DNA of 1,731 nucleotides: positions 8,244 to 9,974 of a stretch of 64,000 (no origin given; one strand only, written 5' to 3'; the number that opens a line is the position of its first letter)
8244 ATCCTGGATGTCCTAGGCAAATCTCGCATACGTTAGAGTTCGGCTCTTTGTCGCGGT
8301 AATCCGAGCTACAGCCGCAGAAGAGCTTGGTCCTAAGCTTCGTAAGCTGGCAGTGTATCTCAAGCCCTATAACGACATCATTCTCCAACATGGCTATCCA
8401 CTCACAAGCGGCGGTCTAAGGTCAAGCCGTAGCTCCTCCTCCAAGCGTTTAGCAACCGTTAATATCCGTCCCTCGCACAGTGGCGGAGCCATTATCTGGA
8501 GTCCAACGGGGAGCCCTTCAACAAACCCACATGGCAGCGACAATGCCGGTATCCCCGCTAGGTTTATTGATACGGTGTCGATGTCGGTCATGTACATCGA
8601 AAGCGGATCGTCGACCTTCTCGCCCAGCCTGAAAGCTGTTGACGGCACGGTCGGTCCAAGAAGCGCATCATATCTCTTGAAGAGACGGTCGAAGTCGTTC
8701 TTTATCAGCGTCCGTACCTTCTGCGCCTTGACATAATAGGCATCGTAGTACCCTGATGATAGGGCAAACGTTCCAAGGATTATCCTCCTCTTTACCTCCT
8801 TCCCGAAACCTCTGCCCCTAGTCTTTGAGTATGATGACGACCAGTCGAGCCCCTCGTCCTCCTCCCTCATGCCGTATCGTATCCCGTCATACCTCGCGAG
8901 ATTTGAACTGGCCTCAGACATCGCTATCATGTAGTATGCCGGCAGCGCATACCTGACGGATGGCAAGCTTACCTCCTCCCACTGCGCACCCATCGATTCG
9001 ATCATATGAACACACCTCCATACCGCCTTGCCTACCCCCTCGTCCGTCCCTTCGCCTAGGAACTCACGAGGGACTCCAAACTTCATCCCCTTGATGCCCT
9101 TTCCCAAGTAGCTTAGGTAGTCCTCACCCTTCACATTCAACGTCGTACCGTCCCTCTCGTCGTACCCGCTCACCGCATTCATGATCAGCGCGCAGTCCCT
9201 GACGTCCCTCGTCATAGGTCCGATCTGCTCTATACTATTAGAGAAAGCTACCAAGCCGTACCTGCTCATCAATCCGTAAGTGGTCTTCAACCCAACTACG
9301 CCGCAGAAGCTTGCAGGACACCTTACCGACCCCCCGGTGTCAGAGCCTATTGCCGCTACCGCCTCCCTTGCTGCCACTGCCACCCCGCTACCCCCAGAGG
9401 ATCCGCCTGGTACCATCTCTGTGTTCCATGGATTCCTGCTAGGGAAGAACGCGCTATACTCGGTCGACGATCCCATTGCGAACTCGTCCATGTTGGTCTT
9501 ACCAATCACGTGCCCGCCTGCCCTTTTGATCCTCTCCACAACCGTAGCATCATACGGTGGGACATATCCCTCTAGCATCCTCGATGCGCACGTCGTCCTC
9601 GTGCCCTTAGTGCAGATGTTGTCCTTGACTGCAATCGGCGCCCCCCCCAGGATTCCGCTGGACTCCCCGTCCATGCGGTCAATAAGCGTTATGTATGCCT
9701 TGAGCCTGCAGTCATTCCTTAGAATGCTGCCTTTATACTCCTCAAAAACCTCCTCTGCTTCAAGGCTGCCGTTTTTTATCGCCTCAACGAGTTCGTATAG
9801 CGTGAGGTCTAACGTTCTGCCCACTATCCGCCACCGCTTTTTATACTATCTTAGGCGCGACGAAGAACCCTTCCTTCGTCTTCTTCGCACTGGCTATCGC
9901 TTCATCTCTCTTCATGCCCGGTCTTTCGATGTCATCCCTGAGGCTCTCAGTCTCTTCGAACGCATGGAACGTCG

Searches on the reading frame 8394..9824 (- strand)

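Call 86: search_protein_families(library=pfam, proteins=[window:8394-9824:-], max_evalue=0.00001)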
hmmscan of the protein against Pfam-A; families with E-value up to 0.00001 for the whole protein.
window:8394-9824:- (476 aa): 1 family
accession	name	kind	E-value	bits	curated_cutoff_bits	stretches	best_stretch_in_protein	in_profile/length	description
PF01425.27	Amidase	-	2.4e-141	472.3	27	1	53-455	41-445/445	Amidase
